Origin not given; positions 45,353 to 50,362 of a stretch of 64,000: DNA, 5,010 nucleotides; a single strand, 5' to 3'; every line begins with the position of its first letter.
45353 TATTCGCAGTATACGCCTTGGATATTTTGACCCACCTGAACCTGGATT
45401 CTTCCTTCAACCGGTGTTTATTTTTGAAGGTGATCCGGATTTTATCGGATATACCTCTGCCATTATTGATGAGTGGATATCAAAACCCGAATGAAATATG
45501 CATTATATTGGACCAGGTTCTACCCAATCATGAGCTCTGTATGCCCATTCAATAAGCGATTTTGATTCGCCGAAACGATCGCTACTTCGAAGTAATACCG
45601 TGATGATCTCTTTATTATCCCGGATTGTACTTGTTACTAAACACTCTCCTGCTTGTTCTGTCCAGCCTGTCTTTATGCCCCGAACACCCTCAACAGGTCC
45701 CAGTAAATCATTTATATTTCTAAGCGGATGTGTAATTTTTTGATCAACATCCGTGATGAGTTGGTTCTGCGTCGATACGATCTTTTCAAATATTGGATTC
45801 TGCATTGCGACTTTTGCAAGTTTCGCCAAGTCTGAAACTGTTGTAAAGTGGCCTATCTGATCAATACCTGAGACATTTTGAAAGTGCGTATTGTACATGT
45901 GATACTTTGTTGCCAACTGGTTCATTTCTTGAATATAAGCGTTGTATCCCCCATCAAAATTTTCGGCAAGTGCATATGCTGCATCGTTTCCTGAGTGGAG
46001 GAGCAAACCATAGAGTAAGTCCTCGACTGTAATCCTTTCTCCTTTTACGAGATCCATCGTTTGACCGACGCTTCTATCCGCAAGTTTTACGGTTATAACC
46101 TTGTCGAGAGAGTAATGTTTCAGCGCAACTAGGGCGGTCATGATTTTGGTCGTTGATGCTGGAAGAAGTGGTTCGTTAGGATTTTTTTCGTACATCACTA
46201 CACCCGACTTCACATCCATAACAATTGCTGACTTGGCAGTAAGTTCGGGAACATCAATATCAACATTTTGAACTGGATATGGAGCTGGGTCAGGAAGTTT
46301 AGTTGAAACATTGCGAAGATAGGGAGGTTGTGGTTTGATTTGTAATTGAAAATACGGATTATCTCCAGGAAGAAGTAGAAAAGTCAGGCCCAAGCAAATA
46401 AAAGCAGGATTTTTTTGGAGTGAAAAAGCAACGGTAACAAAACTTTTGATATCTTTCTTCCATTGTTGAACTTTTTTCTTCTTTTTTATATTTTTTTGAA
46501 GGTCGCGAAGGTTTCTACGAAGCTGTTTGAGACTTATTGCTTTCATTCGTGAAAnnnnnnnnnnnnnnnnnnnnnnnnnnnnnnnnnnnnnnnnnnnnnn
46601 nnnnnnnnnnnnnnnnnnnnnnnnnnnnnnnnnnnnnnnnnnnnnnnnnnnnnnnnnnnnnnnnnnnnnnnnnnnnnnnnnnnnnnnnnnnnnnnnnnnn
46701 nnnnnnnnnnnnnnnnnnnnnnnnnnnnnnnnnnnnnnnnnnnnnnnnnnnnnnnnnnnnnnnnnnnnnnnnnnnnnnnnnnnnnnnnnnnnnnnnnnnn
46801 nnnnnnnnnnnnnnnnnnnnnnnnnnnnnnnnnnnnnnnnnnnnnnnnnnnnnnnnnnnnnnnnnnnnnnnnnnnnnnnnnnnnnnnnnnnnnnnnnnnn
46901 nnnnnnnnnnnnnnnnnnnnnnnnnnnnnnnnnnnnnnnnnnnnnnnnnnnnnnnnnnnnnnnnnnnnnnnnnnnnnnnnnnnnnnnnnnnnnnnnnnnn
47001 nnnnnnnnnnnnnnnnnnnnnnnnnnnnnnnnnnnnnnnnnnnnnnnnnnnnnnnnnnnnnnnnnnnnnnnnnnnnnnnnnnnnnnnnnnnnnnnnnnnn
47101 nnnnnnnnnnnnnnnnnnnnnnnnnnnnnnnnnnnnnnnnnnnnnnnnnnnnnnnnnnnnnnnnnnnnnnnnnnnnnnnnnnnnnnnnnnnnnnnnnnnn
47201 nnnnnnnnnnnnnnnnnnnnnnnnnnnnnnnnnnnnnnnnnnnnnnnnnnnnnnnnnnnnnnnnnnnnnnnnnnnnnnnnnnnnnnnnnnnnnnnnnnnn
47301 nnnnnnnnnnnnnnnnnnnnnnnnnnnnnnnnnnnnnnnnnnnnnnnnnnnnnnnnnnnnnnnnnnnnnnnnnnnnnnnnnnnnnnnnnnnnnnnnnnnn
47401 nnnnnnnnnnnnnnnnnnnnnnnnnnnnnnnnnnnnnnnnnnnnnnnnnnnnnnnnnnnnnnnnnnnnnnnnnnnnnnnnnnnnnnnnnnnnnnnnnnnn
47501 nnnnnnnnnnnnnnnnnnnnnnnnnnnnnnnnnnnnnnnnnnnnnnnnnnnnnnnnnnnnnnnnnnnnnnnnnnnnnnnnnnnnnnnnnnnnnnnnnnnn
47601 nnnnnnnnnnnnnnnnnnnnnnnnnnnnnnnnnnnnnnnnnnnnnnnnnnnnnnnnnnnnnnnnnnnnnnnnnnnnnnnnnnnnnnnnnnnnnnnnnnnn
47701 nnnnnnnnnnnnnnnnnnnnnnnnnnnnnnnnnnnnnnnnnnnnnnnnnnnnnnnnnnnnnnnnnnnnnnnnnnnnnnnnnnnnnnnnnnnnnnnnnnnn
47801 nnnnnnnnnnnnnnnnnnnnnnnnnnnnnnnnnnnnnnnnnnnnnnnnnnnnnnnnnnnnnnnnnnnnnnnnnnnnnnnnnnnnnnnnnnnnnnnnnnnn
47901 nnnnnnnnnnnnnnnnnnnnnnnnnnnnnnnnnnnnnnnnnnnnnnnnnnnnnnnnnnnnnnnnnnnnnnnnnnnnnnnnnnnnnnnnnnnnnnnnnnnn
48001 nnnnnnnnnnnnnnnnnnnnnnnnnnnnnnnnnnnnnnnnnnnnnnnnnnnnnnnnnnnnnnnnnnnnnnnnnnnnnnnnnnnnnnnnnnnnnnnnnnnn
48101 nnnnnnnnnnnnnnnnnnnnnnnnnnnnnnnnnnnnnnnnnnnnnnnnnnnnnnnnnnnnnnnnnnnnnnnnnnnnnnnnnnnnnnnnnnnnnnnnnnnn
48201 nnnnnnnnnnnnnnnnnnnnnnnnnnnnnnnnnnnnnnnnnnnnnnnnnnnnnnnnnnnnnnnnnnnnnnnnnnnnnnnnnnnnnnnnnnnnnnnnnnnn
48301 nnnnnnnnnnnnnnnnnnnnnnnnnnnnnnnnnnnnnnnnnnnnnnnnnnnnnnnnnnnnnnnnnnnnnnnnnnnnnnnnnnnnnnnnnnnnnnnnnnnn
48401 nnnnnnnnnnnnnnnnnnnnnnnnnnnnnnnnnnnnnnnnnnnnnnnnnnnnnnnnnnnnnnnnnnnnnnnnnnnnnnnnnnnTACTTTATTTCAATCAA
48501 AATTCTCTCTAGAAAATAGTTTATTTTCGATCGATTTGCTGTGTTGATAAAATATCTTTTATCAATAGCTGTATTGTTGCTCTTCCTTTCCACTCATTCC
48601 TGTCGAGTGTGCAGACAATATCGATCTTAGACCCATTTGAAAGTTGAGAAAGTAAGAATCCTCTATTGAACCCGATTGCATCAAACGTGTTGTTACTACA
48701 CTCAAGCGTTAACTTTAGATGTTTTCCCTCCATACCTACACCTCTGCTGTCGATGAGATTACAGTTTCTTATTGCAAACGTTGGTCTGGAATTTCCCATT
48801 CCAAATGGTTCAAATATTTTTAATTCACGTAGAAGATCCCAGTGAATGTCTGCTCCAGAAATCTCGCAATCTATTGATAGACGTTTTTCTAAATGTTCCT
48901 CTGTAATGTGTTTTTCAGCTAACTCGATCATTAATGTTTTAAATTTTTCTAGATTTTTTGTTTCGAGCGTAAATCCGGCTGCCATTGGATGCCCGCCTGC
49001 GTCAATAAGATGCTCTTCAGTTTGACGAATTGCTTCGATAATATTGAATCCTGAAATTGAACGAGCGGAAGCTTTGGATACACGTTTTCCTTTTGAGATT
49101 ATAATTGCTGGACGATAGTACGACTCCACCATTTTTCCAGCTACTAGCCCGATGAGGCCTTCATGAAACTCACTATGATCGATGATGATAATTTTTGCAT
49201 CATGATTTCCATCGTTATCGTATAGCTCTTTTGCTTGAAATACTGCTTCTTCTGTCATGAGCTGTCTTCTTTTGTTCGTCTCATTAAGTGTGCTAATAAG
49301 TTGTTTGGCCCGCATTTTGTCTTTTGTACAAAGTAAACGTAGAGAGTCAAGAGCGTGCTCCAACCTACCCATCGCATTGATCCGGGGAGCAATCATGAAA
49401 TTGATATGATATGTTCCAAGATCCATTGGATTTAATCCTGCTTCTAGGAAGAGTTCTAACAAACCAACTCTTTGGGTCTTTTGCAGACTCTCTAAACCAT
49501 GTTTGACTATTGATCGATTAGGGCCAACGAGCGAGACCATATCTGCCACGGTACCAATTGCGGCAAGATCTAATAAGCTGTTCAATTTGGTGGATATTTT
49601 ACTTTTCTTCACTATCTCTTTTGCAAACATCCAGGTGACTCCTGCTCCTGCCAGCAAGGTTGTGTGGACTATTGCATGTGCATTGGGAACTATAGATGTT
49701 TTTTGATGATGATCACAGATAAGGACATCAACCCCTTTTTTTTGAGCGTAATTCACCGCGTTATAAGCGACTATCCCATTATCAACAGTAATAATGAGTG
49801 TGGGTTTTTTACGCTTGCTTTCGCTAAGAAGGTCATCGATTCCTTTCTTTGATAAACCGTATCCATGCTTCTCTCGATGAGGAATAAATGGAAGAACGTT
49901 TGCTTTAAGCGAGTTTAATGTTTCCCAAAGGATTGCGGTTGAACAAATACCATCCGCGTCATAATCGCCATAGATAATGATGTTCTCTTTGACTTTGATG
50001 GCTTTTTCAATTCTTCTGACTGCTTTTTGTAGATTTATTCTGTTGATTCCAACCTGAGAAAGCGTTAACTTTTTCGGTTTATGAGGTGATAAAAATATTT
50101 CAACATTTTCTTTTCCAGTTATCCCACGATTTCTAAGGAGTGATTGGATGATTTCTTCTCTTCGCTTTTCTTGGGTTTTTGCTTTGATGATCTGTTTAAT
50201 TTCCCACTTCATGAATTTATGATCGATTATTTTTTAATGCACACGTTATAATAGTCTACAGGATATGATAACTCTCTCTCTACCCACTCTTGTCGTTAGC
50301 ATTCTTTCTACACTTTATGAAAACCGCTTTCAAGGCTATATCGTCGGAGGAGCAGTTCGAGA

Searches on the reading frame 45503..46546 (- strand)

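Call 24: search_protein_families(library=ncbifam, proteins=[window:45503-46546:-], max_evalue=0.00001)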
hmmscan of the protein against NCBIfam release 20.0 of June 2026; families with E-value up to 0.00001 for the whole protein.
window:45503-46546:- (347 aa): 7 families
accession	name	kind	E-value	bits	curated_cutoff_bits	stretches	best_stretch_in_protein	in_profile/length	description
NF008668.0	PRK11669.1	equivalog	8.9e-39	133.4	294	1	97-345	36-283/316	D-alanyl-D-alanine endopeptidase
NF007445.0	PRK10001.1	equivalog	9.7e-35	120.1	765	1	96-344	31-290/400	serine-type D-Ala-D-Ala carboxypeptidase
NF008489.0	PRK11397.1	equivalog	1.4e-33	116.2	610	1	97-340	30-284/389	serine-type D-Ala-D-Ala carboxypeptidase DacD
NF008059.0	PRK10793.1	equivalog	7.9e-29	100.6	694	1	98-344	40-297/403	D-alanyl-D-alanine carboxypeptidase DacA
NF000471.1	vanY_of_D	exception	2.4e-26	92.8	625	1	94-329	90-345/354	transpeptidase-like D-Ala-D-Ala carboxypeptidase VanY-D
NF038273.1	strep_PBP3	exception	3.4e-23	82.3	490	2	98-229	22-162/407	D-alanyl-D-alanine carboxypeptidase PBP3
NF038258.2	PBP4_Staph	exception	8.1e-19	67.7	500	1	104-230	41-176/366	penicillin-binding protein PBP4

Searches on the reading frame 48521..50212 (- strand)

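Call 24: search_protein_families(library=ncbifam, proteins=[window:48521-50212:-], max_evalue=0.00001)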
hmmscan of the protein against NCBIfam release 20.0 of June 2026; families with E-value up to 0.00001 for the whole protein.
window:48521-50212:- (563 aa): 5 families
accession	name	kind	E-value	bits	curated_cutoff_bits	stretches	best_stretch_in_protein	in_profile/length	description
TIGR00644.1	recJ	equivalog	8.4e-145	483.1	396.9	1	20-554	3-546/546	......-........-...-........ exonuclease RecJ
NF008290.0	PRK11070.1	equivalog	3.4e-74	250.4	900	1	19-555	23-575/577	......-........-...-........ exonuclease RecJ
NF053576.1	RecJ_archaeal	equivalog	1.7e-24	86.5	360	2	66-242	2-171/452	RecJ family nuclease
NF040701.1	RecJ_Meth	equivalog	1.4e-11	43.9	550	1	75-241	7-168/449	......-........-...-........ exonuclease RecJ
NF053575.1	GAN_nuclease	exception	3.4e-10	39.1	850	0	64-234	13-176/467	GINS-associated RecJ family nuclease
